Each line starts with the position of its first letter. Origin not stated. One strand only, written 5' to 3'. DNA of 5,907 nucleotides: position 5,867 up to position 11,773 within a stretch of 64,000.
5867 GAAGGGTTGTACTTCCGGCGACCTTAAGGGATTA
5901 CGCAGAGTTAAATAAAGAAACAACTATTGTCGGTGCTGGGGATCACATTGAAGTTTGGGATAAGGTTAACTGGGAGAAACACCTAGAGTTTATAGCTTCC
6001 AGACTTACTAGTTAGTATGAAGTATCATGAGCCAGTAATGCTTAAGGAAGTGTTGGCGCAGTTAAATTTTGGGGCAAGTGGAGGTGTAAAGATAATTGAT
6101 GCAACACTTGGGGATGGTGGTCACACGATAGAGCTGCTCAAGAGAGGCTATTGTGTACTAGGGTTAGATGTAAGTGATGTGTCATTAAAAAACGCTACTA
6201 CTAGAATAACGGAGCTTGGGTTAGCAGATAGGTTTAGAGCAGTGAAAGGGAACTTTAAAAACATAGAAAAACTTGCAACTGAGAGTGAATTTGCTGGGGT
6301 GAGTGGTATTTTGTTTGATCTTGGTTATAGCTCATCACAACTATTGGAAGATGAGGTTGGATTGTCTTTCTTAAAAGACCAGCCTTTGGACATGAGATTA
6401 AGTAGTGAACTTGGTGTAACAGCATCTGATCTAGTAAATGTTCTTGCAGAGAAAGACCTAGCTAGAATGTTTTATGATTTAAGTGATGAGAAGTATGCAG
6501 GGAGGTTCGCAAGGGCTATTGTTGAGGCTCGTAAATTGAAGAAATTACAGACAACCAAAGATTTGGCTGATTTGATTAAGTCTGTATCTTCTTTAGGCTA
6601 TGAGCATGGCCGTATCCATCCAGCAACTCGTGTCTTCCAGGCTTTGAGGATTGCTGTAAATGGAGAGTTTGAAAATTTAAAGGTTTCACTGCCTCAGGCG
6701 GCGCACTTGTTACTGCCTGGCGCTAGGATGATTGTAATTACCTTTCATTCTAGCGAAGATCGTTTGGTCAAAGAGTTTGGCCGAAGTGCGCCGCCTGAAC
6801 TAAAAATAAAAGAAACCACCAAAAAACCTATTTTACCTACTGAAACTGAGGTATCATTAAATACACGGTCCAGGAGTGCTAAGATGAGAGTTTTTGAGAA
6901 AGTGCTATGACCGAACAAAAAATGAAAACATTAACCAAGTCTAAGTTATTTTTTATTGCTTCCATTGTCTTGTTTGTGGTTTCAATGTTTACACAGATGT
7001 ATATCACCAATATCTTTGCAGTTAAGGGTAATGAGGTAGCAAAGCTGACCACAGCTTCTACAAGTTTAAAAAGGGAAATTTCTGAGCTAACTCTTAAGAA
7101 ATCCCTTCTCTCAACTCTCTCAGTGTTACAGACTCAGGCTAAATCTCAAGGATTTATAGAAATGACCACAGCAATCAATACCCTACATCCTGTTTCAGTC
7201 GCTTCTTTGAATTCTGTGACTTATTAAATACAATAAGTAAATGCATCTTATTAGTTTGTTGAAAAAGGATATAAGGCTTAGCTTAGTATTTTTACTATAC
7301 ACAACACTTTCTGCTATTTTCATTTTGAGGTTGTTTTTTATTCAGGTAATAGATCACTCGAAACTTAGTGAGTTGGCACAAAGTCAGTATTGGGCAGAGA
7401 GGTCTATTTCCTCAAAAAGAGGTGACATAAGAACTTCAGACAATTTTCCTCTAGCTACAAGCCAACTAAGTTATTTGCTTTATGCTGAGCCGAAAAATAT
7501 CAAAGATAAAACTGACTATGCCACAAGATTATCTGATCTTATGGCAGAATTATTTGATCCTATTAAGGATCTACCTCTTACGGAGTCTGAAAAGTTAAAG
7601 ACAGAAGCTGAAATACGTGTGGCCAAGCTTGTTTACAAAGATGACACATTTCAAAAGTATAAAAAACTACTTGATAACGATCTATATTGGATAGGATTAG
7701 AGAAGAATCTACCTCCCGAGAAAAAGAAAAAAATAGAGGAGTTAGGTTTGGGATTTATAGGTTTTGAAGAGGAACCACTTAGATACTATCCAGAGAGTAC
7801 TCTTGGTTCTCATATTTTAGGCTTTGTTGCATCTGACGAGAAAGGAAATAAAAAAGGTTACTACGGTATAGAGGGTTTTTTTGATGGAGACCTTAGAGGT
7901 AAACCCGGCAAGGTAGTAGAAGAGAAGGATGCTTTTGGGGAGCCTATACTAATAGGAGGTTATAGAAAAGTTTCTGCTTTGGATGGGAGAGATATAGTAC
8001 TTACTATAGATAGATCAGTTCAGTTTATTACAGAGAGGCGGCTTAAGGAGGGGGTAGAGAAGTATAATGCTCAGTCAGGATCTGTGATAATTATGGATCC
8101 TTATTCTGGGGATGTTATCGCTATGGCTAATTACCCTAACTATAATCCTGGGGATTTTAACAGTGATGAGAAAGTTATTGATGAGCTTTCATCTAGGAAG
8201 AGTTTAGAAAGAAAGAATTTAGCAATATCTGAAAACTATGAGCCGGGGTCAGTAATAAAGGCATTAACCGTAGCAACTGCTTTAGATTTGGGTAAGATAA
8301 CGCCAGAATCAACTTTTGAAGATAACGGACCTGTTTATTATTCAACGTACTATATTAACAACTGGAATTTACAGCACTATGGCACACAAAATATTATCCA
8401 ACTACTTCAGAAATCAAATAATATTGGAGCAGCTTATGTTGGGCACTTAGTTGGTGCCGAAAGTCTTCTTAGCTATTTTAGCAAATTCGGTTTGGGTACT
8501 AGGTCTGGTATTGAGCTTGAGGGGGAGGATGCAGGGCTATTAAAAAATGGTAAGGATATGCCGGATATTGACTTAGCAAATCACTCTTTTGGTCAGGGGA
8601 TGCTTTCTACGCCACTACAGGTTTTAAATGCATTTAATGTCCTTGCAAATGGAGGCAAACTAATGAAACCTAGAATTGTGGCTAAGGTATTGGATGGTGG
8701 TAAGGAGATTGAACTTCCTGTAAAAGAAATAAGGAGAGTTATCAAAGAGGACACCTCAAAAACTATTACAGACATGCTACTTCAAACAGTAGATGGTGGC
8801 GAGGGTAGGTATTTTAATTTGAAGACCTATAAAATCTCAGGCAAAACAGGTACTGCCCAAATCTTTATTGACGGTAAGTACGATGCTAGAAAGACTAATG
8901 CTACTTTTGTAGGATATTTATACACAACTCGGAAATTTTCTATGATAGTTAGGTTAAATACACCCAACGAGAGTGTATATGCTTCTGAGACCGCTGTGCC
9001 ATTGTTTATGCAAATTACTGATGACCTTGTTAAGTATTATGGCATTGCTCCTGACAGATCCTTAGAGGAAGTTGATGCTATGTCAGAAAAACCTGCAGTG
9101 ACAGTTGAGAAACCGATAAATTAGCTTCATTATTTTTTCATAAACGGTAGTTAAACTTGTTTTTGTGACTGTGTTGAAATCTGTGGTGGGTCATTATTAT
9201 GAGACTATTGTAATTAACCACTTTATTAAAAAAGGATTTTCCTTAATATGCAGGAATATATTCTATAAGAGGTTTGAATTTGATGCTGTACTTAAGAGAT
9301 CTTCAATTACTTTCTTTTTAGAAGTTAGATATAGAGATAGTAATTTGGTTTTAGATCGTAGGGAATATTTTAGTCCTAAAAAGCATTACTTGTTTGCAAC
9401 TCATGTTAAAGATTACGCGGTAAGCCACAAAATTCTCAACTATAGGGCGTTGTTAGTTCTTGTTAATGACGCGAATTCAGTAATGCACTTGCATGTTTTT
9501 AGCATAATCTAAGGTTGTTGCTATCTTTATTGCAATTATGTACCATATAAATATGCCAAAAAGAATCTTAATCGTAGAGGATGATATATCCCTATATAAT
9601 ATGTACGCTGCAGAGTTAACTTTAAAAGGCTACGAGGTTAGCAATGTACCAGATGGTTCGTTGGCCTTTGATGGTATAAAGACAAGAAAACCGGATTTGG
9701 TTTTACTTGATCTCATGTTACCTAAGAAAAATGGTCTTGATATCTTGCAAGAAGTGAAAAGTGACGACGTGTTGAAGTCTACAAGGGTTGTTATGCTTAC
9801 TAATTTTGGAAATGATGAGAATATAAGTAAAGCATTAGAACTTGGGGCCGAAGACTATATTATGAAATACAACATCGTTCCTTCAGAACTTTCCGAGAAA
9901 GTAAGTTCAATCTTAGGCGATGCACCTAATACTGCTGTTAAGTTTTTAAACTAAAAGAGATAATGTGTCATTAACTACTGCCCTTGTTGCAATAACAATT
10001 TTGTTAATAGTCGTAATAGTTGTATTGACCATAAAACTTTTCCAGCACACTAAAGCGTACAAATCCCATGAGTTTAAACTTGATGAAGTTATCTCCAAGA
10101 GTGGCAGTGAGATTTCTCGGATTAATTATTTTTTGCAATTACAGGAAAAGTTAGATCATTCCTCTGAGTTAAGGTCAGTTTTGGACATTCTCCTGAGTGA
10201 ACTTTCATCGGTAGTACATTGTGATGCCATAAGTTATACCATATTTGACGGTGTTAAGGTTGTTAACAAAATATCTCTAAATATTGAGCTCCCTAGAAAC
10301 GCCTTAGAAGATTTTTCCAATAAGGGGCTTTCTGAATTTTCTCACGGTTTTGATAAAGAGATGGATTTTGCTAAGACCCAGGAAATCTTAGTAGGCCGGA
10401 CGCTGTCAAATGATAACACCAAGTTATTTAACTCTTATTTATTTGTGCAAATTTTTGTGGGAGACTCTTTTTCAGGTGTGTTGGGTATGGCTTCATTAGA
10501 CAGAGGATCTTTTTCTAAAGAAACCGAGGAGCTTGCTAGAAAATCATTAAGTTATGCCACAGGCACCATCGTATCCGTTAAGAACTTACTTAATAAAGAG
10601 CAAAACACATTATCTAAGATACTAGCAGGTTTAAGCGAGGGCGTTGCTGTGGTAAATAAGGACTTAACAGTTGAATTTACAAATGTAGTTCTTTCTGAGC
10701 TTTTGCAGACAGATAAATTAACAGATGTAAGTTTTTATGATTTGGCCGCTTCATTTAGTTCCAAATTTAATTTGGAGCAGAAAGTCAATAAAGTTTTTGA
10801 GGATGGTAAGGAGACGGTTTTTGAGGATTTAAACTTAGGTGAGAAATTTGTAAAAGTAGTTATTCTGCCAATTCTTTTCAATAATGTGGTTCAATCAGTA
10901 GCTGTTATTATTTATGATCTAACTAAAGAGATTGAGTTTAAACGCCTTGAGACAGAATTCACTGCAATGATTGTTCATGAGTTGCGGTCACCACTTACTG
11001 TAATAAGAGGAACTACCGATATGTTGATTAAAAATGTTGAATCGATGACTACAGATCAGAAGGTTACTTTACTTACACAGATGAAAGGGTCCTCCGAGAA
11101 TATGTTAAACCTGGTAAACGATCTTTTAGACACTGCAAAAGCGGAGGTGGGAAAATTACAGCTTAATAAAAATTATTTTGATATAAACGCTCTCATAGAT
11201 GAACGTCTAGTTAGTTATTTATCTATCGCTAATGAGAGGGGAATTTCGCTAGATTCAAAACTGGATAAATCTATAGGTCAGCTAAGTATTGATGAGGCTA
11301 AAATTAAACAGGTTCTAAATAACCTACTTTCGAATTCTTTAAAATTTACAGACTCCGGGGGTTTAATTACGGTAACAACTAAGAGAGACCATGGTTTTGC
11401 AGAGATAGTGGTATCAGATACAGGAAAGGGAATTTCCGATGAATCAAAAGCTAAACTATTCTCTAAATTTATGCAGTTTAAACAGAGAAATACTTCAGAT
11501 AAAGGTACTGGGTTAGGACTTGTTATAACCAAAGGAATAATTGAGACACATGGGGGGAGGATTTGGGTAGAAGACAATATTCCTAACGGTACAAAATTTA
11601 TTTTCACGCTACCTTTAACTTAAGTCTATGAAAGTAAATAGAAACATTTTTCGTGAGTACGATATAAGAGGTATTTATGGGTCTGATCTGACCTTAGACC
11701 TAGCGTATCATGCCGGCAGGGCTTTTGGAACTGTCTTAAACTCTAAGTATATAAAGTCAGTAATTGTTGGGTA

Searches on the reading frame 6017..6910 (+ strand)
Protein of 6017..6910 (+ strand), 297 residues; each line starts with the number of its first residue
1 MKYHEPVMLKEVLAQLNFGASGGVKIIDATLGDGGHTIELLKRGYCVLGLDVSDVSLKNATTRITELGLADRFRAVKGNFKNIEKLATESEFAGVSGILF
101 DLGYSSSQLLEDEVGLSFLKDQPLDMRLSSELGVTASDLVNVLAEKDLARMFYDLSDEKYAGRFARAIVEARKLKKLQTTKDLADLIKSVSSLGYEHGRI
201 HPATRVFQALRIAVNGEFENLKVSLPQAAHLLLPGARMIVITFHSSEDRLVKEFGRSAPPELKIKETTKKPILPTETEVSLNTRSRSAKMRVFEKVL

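Call 57: search_protein_families(library=pfam, proteins=[window:6017-6910:+], max_evalue=0.001)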
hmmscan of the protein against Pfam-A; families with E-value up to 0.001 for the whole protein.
window:6017-6910:+ (297 aa): 2 families
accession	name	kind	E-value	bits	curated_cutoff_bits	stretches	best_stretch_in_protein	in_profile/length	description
PF01795.25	Methyltransf_5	-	5.6e-84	282.7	27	1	3-295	3-308/309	MraW methylase family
PF13649.12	Methyltransf_25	-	3.2e-05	25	27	1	26-85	1-60/97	Methyltransferase domain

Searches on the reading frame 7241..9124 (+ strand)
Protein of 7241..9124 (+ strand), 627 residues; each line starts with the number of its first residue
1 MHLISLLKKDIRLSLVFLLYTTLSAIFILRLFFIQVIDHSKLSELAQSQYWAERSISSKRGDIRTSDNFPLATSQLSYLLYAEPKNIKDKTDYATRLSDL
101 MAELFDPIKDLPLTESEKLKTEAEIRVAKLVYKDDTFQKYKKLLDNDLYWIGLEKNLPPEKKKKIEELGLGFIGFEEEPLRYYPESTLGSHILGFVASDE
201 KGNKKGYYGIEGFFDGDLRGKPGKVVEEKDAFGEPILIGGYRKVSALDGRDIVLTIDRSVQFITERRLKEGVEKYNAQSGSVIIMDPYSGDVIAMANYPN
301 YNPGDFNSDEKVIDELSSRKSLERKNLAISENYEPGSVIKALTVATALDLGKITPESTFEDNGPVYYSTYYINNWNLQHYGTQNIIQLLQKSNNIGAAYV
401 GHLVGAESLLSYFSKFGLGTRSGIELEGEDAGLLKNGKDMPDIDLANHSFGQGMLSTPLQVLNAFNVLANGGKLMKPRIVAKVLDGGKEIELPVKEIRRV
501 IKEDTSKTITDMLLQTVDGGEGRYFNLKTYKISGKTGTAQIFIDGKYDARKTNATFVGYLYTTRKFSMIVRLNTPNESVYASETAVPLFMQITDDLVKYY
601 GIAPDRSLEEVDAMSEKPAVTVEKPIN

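Call 57: search_protein_families(library=pfam, proteins=[window:7241-9124:+], max_evalue=0.001)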
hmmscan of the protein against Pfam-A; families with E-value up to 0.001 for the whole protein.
window:7241-9124:+ (627 aa): 2 families
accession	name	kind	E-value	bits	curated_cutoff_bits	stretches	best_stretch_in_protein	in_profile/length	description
PF00905.27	Transpeptidase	-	1.3e-62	212.2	22.1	1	280-593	1-298/299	Penicillin binding protein transpeptidase domain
PF03717.20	PBP_dimer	-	6.8e-18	66.2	24.4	1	56-236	2-176/180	Penicillin-binding Protein dimerisation domain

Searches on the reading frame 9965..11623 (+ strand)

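Call 57: search_protein_families(library=pfam, proteins=[window:9965-11623:+], max_evalue=0.001)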
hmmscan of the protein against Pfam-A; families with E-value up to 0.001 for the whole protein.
window:9965-11623:+ (552 aa): 2 families
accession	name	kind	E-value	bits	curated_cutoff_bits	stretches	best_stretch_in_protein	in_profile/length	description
PF02518.31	HATPase_c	-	6.8e-28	97.8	26.4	1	443-551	2-109/111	Histidine kinase-, DNA gyrase B-, and HSP90-like ATPase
PF00512.31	HisKA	-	1.2e-14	54.5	26.9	1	330-394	3-64/66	His Kinase A (phospho-acceptor) domain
